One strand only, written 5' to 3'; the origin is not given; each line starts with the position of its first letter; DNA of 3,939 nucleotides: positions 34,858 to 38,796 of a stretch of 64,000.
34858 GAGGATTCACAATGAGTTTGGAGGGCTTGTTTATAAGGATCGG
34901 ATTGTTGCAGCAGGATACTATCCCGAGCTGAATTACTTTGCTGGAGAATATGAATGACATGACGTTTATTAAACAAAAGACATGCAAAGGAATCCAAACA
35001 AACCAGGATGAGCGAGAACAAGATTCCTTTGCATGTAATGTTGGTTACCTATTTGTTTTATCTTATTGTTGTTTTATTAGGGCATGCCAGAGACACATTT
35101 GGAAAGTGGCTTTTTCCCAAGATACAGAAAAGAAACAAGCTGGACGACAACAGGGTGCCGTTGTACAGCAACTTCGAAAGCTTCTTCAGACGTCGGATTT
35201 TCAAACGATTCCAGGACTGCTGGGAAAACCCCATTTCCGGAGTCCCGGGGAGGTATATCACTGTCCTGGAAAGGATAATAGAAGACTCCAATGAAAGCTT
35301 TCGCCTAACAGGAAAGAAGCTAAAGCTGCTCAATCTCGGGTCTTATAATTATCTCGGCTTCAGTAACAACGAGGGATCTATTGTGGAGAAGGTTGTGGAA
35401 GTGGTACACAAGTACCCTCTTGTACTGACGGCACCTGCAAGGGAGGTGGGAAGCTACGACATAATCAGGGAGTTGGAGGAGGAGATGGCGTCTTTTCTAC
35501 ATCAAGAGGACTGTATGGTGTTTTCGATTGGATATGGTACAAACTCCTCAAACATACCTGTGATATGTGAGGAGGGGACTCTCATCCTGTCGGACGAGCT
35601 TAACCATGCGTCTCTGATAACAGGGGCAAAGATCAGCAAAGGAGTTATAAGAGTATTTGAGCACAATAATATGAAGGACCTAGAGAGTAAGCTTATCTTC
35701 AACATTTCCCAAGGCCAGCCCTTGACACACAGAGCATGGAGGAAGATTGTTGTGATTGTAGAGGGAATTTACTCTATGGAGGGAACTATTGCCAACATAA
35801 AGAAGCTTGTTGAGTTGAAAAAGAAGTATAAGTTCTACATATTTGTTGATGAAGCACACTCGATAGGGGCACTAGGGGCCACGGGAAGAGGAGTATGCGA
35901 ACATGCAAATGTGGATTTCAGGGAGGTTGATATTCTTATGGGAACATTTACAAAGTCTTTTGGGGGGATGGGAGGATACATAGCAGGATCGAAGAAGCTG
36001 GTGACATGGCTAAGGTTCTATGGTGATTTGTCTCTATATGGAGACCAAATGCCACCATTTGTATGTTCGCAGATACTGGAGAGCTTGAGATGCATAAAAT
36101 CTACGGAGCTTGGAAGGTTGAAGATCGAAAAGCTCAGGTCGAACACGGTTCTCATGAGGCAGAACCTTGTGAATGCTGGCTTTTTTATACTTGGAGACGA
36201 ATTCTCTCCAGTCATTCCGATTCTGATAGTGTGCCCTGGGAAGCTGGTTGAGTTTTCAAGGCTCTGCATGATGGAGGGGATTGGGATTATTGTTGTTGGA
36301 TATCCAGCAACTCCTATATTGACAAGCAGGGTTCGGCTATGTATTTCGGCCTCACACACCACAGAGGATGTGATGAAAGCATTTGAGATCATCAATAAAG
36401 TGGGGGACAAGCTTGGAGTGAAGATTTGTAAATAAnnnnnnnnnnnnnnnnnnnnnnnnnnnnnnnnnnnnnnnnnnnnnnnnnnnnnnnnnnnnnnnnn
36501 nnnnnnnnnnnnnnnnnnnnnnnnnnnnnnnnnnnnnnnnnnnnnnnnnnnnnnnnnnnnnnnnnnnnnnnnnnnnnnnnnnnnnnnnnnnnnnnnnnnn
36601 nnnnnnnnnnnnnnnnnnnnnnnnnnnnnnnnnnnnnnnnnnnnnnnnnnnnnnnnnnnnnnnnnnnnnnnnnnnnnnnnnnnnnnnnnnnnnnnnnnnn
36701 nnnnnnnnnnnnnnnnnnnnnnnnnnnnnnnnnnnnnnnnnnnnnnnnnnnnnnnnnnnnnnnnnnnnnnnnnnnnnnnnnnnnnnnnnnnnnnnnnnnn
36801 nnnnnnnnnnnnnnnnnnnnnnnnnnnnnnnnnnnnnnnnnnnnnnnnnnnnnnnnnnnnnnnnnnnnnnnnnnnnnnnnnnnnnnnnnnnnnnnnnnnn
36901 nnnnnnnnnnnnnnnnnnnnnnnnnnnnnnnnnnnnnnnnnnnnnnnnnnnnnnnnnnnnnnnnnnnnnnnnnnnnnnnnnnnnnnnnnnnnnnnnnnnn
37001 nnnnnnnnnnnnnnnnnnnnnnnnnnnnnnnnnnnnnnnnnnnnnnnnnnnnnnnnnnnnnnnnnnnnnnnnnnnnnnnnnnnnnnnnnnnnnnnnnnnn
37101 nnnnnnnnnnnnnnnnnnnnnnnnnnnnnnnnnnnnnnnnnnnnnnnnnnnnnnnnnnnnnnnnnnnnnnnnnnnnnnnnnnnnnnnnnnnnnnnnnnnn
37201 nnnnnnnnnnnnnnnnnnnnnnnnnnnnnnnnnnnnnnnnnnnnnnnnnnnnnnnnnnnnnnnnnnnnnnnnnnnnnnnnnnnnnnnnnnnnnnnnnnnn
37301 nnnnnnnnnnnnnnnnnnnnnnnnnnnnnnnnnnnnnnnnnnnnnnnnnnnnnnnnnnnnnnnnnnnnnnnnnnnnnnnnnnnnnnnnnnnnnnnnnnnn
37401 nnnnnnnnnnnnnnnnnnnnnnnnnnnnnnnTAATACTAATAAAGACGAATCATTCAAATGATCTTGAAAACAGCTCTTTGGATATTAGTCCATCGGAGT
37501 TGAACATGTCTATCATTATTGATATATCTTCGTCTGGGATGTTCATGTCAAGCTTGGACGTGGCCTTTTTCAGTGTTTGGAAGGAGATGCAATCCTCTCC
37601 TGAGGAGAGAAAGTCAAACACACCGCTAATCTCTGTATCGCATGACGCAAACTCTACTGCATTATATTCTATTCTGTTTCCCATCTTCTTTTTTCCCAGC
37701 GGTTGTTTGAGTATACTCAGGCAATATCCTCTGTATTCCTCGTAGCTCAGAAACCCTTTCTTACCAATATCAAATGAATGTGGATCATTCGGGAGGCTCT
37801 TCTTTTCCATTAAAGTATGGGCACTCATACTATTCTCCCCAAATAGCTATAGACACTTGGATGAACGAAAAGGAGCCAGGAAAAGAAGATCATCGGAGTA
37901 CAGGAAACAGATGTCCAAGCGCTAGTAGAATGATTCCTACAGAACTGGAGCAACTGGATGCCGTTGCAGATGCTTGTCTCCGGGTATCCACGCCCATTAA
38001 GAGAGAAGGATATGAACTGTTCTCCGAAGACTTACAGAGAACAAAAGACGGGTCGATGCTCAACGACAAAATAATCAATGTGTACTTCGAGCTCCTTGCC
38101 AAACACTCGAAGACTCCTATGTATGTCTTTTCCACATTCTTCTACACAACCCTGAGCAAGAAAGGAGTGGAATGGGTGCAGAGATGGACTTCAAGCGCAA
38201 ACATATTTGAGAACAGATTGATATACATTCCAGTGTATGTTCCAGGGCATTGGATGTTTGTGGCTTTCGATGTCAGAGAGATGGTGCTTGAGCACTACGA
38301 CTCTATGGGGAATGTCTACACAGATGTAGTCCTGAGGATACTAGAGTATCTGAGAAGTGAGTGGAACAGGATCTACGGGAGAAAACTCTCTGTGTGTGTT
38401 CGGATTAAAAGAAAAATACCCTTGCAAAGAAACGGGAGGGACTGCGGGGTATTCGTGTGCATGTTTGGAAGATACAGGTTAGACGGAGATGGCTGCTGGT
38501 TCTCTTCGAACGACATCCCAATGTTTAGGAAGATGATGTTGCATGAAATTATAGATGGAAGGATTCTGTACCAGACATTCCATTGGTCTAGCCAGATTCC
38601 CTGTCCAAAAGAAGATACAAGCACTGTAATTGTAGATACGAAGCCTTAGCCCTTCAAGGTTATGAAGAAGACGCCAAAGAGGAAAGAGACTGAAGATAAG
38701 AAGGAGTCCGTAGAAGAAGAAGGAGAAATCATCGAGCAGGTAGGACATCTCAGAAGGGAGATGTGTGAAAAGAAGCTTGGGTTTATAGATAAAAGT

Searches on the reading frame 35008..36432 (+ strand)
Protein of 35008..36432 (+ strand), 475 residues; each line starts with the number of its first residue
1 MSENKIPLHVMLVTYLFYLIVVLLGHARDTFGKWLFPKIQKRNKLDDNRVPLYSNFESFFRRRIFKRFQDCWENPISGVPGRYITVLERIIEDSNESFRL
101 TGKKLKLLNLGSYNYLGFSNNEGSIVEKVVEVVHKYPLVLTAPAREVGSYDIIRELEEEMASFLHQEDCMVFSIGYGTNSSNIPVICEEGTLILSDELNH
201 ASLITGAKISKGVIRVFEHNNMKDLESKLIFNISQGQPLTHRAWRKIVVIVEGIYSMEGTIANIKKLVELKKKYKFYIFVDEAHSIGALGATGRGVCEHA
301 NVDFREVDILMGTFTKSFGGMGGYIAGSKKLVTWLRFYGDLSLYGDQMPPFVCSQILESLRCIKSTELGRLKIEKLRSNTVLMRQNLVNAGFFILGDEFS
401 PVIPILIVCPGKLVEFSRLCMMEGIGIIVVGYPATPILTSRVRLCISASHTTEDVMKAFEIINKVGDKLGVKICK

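Call 4: search_protein_families(library=pfam, proteins=[window:35008-36432:+], max_evalue=0.01)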
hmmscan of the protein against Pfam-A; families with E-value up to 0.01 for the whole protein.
window:35008-36432:+ (475 aa): 3 families
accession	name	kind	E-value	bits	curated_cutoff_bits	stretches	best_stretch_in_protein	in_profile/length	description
PF00155.27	Aminotran_1_2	-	9.2e-44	150.5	19.7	1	107-461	3-360/361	Aminotransferase class I and II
PF01212.27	Beta_elim_lyase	-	0.0001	22.2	27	1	153-333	34-217/288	Beta-eliminating lyase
PF01276.26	OKR_DC_1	-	0.0021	17.3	27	1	172-285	85-207/417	Orn/Lys/Arg decarboxylase, major domain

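Call 33: search_solved_structures(query=window:35008-36432:+, max_evalue=1e-20)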
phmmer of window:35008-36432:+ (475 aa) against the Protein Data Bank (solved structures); distinct sequences matched with E-value up to 1e-20: 47.
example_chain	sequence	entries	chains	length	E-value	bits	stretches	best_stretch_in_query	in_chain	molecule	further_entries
7k0i_B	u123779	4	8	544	6.4e-136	456.9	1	5-473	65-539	Serine palmitoyltransferase 2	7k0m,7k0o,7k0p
6m4n_B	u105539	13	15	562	7.2e-136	456.7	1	5-473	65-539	Serine palmitoyltransferase 2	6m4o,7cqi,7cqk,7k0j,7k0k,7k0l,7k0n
8c80_C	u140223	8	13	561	1.7e-130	439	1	7-472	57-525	Serine palmitoyltransferase 2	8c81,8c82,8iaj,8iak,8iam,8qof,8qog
7yjk_B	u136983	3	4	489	3.8e-126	424.7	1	6-473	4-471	Long chain base biosynthesis protein 2a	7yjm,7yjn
7yjo_B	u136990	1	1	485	1.1e-125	423.2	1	13-473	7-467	Long chain base biosynthesis protein 2a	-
8s1y_A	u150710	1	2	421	5.8e-56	193.3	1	89-471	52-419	8-amino-7-oxononanoate synthase/2-amino-3-ketobutyrate coenzyme A ligase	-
7poa_A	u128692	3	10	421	9.5e-56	192.6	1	89-471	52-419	8-amino-7-oxononanoate synthase/2-amino-3-ketobutyrate coenzyme A ligase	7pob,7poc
3tqx_A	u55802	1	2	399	9.9e-53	182.6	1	83-471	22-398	2-amino-3-ketobutyrate coenzyme A ligase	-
7v58_A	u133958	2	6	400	8.2e-52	179.6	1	81-468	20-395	2-amino-3-ketobutyrate coenzyme A ligase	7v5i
1fc4_A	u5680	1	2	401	5.8e-51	176.8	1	88-471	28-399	2-AMINO-3-KETOBUTYRATE CONENZYME A LIGASE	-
3a2b_A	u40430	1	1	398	1.5e-48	168.9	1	98-466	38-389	Serine palmitoyltransferase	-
8guh_A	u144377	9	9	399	1.5e-48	168.9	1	98-466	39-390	Serine palmitoyltransferase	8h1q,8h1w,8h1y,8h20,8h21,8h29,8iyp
7bxp_A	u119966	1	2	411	1.8e-41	145.5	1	101-471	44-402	2-amino-3-ketobutyrate coenzyme A ligase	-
28eh_A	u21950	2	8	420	2.5e-41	145.1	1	100-471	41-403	Cysteate-C-fatty acyltransferase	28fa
7bxq_A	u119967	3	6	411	1.2e-40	142.8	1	101-471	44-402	2-amino-3-ketobutyrate coenzyme A ligase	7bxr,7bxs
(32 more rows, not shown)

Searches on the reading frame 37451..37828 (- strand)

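Call 4: search_protein_families(library=pfam, proteins=[window:37451-37828:-], max_evalue=0.01)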
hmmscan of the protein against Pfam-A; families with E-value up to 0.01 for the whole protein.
window:37451-37828:- (125 aa): 1 family
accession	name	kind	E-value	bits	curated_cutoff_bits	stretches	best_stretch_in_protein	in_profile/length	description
PF13499.12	EF-hand_7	-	0.0096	16.7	30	0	77-116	15-58/67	EF-hand domain pair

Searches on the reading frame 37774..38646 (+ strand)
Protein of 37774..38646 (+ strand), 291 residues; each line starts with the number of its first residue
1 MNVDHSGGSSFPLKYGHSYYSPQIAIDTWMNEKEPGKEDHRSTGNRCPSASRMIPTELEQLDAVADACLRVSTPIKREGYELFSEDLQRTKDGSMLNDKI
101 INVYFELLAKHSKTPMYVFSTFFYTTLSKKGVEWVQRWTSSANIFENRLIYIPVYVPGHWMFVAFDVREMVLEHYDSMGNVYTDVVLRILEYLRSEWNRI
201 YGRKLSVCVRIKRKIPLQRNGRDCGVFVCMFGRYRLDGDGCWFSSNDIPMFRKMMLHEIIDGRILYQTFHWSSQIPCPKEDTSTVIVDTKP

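Call 4: search_protein_families(library=pfam, proteins=[window:37774-38646:+], max_evalue=0.01)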
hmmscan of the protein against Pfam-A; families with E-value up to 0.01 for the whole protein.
window:37774-38646:+ (291 aa): 1 family
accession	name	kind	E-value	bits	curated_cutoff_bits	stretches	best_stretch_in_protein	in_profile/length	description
PF02902.25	Peptidase_C48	-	6.5e-25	88.7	20.7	1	95-260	2-213/217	Ulp1 protease family, C-terminal catalytic domain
